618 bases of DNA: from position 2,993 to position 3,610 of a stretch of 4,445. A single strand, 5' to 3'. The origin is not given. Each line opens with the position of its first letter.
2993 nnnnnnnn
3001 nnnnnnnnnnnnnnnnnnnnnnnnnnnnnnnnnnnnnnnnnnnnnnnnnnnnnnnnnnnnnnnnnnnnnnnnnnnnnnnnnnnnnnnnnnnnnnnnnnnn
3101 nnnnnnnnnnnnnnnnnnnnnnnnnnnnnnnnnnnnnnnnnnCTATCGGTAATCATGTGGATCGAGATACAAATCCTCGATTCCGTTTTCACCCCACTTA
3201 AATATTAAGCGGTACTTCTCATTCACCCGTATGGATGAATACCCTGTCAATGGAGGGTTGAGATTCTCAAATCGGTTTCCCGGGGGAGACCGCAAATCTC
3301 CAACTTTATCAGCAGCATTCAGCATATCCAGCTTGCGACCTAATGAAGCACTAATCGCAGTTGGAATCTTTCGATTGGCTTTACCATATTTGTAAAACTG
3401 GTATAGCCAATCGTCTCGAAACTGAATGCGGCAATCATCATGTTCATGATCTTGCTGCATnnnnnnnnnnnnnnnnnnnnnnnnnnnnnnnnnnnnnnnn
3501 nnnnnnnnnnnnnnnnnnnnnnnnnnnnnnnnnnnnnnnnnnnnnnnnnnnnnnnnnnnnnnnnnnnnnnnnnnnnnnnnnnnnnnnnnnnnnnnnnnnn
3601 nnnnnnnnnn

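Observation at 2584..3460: higB and higA are separated by a 200-bp spacer with a hairpin and palindromes (non-canonical architecture)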

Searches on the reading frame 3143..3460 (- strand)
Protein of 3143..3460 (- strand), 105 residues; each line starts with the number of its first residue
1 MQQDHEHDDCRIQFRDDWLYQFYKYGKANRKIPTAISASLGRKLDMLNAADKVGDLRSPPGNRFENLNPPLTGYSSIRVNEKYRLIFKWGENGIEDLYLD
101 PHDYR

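Call 4: search_protein_families(proteins=[window:3143-3460:-], library=ncbifam, max_evalue=0.01)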
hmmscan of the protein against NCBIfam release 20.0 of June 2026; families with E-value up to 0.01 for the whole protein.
window:3143-3460:- (105 aa): 0 families

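Call 10: profile_search(protein=window:3143-3460:-)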
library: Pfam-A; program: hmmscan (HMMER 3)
A. the first sequence (105 residues): domains with independent E <= 10: 2; with E <= 0.001: 1
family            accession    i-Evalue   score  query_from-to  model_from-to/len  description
HigB-like_toxin   PF05015.19    9.1e-34   116.2      13-102         2-91/91  RelE-like toxin of type II toxin-antitoxin system HigB
ParE_like         PF24732.2       0.028    14.8      73-94         33-54/67  ParE-like toxin domain

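Call 25: find_related_loci(query=A2, collection=genome_contigs, flank=2000)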
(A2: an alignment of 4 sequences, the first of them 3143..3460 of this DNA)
Query A2 (105 aa) in genome_contigs; peptide patterns used: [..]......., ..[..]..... (x = any residue, [..] = any of these).
59 stretches matched a pattern; 41 encode a relative of the query (tblastn E <= 1e-3); 41 distinct loci.
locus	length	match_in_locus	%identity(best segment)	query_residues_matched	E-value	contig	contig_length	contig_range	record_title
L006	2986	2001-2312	90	1-105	2e-62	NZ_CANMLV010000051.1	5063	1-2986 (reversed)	Uncultured Cedecea sp. isolate 73.fasta NODE_51, whole genome shotgun sequence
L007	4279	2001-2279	65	13-105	8e-39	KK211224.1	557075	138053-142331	Enterobacter pulveris DSM 19144 genomic scaffold Q370DRAFT_scaffold00004.4, whole genome shotgun sequence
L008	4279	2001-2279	61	13-105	1e-37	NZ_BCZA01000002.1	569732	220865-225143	Pantoea agglomerans NBRC 102470, whole genome shotgun sequence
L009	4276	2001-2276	63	14-105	3e-37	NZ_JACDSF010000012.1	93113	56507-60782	Pectobacterium brasiliense strain CFBP8736 Pectobacterium_brasiliense_CFBP8736_contig_12, whole genome shotgun sequence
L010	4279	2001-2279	62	13-105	3e-37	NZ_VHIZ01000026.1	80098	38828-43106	Pantoea anthophila strain LMG 2558 Contig119, whole genome shotgun sequence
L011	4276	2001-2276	60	14-105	2e-36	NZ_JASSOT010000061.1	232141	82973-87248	Lelliottia sp. V86_10 NODE_5_length_232141_cov_13.801154, whole genome shotgun sequence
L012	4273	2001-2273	65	14-104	7e-36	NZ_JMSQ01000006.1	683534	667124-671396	Siccibacter colletis strain 1383 contig006, whole genome shotgun sequence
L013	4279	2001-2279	61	9-102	8e-36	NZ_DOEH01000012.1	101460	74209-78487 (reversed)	MAG: Providencia sp. isolate UBA10704 contig_988, whole genome shotgun sequence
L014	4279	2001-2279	65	14-105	4e-36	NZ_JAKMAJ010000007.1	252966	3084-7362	Brenneria sp. 4F2 gnl_4F2_000007, whole genome shotgun sequence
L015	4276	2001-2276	61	13-104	8e-36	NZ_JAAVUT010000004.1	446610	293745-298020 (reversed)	Sodalis sp. dw_96 4, whole genome shotgun sequence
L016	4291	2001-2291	59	5-102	1e-35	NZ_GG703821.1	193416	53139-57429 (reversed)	Providencia rustigianii DSM 4541 Scfld4, whole genome shotgun sequence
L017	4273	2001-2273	60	14-104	9e-33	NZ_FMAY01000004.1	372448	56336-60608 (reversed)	Kosakonia oryzendophytica strain REICA_082, whole genome shotgun sequence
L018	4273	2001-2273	59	14-104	2e-32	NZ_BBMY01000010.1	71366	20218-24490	Escherichia albertii NBRC 107761 = DSM 17582 strain NBRC 107761, whole genome shotgun sequence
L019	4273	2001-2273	59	14-104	1e-32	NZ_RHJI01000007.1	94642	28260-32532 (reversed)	Escherichia sp. E1V33 1V33_7_consensus, whole genome shotgun sequence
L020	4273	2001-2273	58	14-104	4e-31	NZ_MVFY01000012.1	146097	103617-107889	Citrobacter portucalensis strain A60 A60_S7_L001_NODE_12_length_146097_cov_21.5989, whole genome shotgun sequence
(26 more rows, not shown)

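Call 29: search_solved_structures(query=window:3143-3460:-, max_evalue=0.01, show_alignments=2)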
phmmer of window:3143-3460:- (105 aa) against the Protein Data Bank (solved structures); distinct sequences matched with E-value up to 0.01: 3.
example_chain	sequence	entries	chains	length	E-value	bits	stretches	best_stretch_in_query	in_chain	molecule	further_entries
6f8s_B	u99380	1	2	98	4.2e-13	52.8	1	23-96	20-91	Putative Killer protein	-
7bwf_A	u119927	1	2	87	0.0057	20.2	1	20-95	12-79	Addiction module antitoxin RelB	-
6l8e_E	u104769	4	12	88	0.0099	19.4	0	23-95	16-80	YoeB toxin | YoeB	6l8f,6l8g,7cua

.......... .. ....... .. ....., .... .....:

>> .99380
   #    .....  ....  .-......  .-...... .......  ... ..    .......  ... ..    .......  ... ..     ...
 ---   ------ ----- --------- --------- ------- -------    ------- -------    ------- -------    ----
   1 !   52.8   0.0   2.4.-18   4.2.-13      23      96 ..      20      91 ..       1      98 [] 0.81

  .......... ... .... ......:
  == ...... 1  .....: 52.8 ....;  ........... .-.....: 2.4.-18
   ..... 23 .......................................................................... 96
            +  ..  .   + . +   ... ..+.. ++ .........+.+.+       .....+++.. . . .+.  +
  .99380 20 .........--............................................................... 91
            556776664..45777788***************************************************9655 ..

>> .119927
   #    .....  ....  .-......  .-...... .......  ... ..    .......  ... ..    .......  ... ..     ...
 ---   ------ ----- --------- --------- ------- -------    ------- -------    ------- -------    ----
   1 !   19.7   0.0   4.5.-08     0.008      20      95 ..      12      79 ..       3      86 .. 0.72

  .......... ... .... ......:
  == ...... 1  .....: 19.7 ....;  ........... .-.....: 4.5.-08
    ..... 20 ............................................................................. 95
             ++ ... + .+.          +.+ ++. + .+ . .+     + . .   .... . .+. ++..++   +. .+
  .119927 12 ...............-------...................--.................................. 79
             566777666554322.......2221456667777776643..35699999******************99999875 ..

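Call 42: find_homologous_proteins(query=window:3143-3460:-, max_evalue=1e-20)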
Query window:3143-3460:- (105 aa): 83 proteins with E <= 1e-20 among 544 candidates.
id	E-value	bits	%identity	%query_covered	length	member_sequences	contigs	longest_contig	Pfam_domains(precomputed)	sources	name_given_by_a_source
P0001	5.2e-67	241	99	100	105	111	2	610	PF05015.19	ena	-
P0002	4.5e-60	219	90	100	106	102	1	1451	PF05015.19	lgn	-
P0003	3.0e-57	210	89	99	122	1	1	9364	PF05015.19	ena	-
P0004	3.0e-49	184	77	100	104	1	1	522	PF05015.19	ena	-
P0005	1.1e-48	182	75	99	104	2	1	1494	PF05015.19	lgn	-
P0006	9.8e-48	179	73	100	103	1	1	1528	PF05015.19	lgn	-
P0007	2.0e-46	175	75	99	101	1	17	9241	PF05015.19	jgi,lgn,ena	jgi:proteic killer suppression protein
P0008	3.0e-39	152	70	100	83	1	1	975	PF05015.19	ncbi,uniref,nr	ncbi:type II toxin-antitoxin system RelE/ParE family toxin [Klebsiella pneumoniae]|uniref:type II to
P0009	4.8e-34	135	65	88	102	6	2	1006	PF05015.19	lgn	-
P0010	9.5e-34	134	90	67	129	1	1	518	PF05015.19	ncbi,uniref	ncbi:type II toxin-antitoxin system RelE/ParE family toxin [Enterobacter hormaechei]|uniref:type II 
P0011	2.7e-33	132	63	89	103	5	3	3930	PF05015.19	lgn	-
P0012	8.8e-33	131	62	89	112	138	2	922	PF05015.19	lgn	-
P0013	9.3e-33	131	64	88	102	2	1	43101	PF05015.19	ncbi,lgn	-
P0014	1.8e-32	130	62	89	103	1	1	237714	PF05015.19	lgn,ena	-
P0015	1.9e-32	130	63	89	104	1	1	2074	PF05015.19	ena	-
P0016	2.6e-32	129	62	89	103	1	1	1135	PF05015.19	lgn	-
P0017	2.6e-32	129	62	89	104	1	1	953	PF05015.19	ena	-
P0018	2.7e-32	129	62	89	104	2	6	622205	PF05015.19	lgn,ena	-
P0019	8.1e-32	128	65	87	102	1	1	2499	PF05015.19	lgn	-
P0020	8.9e-32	128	60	89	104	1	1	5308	PF05015.19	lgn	-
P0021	1.2e-31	127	62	89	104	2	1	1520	PF05015.19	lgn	-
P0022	2.3e-31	126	61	89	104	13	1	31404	PF05015.19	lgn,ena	-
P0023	2.7e-31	126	60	89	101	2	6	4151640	PF05015.19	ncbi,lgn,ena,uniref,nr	ncbi:type II toxin-antitoxin system RelE/ParE family toxin [Siccibacter turicensis]|uniref:Type II t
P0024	4.5e-31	125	63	88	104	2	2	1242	PF05015.19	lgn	-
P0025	6.2e-31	125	65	87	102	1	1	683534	PF05015.19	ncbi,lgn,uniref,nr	ncbi:type II toxin-antitoxin system RelE/ParE family toxin [Siccibacter colletis]|uniref:type II tox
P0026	1.3e-30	124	61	97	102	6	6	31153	PF05015.19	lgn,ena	-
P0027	2.6e-30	123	63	88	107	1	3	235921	PF05015.19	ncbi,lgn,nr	ncbi:TPA: type II toxin-antitoxin system RelE/ParE family toxin [Serratia marcescens]|nr:type II tox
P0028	3.2e-30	122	63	88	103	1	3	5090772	PF05015.19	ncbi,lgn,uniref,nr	ncbi:type II toxin-antitoxin system RelE/ParE family toxin [Prodigiosinella aquatilis]|uniref:type I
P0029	5.1e-30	122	61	88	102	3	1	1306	PF05015.19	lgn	-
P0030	7.7e-30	121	61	88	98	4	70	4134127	PF05015.19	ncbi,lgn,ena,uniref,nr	ncbi:type II toxin-antitoxin system RelE/ParE family toxin [Morganella morganii]|uniref:Type II toxi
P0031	8.2e-30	121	62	88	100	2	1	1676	PF05015.19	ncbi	-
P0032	6.6e-29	118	57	89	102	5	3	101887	PF05015.19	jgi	jgi:proteic killer suppression protein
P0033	9.8e-29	118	60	89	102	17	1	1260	PF05015.19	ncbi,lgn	-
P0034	1.8e-28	117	59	89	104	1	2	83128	PF05015.19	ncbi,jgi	ncbi:MAG TPA: type II toxin-antitoxin system RelE/ParE family toxin [Buttiauxella sp.]|jgi:proteic k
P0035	2.3e-28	117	59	88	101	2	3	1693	PF05015.19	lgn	-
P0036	3.1e-28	116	60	88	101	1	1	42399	PF05015.19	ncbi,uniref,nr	ncbi:hypothetical protein B0187_08075 [Haemophilus paracuniculus]|uniref:Plasmid maintenance system 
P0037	4.1e-28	116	62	88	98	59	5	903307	PF05015.19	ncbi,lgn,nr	ncbi:type II toxin-antitoxin system RelE/ParE family toxin [Cronobacter turicensis]|nr:type II toxin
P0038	5.4e-28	115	60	89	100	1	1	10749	PF05015.19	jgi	jgi:proteic killer suppression protein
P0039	6.5e-28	115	61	89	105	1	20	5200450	PF05015.19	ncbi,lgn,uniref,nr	ncbi:type II toxin-antitoxin system RelE/ParE family toxin [Serratia marcescens]|uniref:type II toxi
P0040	8.4e-28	115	58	89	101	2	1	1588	PF05015.19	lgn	-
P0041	1.0e-27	114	59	88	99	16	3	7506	PF05015.19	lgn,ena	-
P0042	1.4e-27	114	58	88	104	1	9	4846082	PF05015.19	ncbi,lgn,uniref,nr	ncbi:type II toxin-antitoxin system RelE/ParE family toxin [Yersinia kristensenii]|uniref:Type II to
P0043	1.5e-27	114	61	88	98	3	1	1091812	PF05015.19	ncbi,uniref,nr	ncbi:proteic killer suppression protein [Pantoea alhagi]|uniref:type II toxin-antitoxin system RelE/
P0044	2.6e-27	113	59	87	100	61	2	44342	PF05015.19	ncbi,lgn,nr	ncbi:type II toxin-antitoxin system RelE/ParE family toxin [Escherichia coli]|nr:type II toxin-antit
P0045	3.2e-27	113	59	89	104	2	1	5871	PF05015.19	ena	-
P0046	4.2e-27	112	60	88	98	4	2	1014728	PF05015.19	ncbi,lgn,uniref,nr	ncbi:type II toxin-antitoxin system RelE/ParE family toxin [Cronobacter dublinensis]|uniref:type II 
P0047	5.8e-27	112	60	88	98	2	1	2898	PF05015.19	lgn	-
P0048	9.2e-27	111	59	88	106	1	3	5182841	PF05015.19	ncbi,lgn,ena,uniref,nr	ncbi:hypothetical protein BVG94_18550 [Serratia marcescens]|uniref:type II toxin-antitoxin system Re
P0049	1.4e-26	111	87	56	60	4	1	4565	PF05015.19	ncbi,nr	ncbi:type II toxin-antitoxin system RelE/ParE family toxin, partial [Escherichia coli]|nr:type II to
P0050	2.2e-26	110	58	87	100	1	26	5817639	PF05015.19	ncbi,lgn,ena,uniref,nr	ncbi:hypothetical protein Y71_17815 [Kosakonia radicincitans DSM 16656]|uniref:Proteic killer suppre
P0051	2.9e-26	110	59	88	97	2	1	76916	PF05015.19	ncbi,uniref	ncbi:type II toxin-antitoxin system RelE/ParE family toxin [Scandinavium goeteborgense]|uniref:type 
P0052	6.4e-26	109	59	87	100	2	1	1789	PF05015.19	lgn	-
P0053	6.6e-26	109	59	88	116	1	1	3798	PF05015.19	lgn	-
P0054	6.7e-26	109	54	89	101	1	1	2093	PF05015.19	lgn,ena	-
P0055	6.9e-26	109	55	88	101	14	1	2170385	PF05015.19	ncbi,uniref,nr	ncbi:type II toxin-antitoxin system RelE/ParE family toxin [Mannheimia pernigra]|uniref:Type II toxi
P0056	1.4e-25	108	55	88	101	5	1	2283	PF05015.19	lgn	-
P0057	1.9e-25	107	54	90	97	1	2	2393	PF05015.19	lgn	-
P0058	3.1e-25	106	53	90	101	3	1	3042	PF05015.19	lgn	-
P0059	3.9e-25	106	56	89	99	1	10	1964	PF05015.19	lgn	-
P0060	3.9e-25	106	54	88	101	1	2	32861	PF05015.19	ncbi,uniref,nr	ncbi:hypothetical protein BKK51_05205 [Rodentibacter trehalosifermentans]|uniref:Plasmid maintenance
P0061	6.0e-25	106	53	88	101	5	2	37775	PF05015.19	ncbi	ncbi:type II toxin-antitoxin system RelE/ParE family toxin [Ursidibacter arcticus]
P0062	8.8e-25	105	53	88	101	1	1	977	PF05015.19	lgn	-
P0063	1.0e-24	105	58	87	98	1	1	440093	PF05015.19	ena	-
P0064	1.2e-24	105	56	86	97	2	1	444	PF05015.19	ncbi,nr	ncbi:TPA: type II toxin-antitoxin system RelE/ParE family toxin, partial [Mannheimia haemolytica]|nr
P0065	1.3e-24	104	53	88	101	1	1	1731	PF05015.19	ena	-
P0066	2.2e-24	104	56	87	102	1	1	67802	PF05015.19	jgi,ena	-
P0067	2.4e-24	104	54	88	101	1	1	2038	PF05015.19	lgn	-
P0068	3.5e-24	103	53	90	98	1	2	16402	PF05015.19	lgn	-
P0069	4.9e-24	103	98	46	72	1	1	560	PF05015.19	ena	-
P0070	6.4e-24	102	57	89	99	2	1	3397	PF05015.19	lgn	-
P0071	7.0e-24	102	54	90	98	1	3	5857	PF05015.19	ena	-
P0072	8.0e-24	102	55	87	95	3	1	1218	PF05015.19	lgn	-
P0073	8.3e-24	102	52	88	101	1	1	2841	PF05015.19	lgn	-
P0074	9.3e-24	102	51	90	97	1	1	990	PF05015.19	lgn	-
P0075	9.5e-24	102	55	87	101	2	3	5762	PF05015.19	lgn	-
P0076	1.8e-23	101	100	44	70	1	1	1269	PF05015.19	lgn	-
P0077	2.1e-23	101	54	89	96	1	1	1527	PF05015.19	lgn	-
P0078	2.8e-23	100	54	88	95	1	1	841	PF05015.19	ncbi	-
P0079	8.7e-23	99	52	88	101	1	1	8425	PF05015.19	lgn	-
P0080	1.7e-22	98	54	89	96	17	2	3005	PF05015.19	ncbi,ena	-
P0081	3.7e-22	97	53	88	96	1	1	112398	PF05015.19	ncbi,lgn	-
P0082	4.0e-22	96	52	89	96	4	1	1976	PF05015.19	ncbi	-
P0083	8.0e-22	95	52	90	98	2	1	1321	PF05015.19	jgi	-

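Call 43: find_encoding_contigs(protein=P0007, flank=1500, max_places=4)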
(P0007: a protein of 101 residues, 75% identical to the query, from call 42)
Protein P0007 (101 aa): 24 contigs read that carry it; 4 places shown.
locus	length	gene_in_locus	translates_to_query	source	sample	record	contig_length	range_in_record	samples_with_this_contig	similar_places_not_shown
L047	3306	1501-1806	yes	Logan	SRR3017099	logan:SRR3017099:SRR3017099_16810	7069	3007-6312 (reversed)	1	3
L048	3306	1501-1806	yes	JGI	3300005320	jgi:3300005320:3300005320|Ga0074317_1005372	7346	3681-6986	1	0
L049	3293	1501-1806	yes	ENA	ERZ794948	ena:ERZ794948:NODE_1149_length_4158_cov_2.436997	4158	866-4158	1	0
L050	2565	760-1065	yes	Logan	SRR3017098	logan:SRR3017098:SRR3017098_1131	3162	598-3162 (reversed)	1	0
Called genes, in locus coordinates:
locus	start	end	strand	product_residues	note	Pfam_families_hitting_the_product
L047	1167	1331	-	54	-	-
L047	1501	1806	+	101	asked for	PF05015:HigB-like_toxin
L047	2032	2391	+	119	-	PF01381:HTH_3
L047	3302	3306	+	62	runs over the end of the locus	PF01815:Rop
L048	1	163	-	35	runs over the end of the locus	-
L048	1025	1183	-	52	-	-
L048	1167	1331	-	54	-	-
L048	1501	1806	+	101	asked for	PF05015:HigB-like_toxin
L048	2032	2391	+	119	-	PF01381:HTH_3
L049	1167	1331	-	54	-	-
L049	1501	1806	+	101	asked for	PF05015:HigB-like_toxin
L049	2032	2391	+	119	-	PF01381:HTH_3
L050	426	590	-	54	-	-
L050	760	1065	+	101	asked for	PF05015:HigB-like_toxin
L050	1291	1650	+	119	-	PF01381:HTH_3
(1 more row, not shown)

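Call 44: find_encoding_contigs(protein=P0005, flank=1500, max_places=2)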
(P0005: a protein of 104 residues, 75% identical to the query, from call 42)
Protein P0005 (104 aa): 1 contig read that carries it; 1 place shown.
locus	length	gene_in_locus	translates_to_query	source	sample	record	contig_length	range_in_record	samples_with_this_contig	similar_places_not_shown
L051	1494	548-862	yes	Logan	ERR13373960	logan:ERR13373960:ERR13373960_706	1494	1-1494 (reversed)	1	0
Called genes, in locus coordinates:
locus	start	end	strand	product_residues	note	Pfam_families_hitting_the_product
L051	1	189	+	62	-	?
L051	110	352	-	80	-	-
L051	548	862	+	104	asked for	PF05015:HigB-like_toxin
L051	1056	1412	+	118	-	PF01381:HTH_3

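Call 45: find_encoding_contigs(protein=P0006, flank=1500, max_places=2)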
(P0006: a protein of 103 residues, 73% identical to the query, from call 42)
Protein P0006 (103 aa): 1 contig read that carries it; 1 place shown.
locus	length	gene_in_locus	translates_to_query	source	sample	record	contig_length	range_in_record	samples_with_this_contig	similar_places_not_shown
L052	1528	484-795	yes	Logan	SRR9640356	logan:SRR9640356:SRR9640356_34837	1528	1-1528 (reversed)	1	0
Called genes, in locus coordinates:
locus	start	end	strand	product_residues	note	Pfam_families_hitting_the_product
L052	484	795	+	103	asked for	PF05015:HigB-like_toxin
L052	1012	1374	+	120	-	PF01381:HTH_3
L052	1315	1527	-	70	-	?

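Call 46: find_encoding_contigs(protein=P0003, flank=1500, max_places=2)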
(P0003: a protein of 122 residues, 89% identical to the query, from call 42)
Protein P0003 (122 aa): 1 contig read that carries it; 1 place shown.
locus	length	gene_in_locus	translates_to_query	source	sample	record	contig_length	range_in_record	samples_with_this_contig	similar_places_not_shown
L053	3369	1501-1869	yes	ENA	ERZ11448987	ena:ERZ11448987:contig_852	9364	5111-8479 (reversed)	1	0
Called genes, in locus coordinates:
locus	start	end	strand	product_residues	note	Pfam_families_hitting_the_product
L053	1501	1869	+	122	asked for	PF05015:HigB-like_toxin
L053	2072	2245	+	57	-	PF01381:HTH_3 (weak)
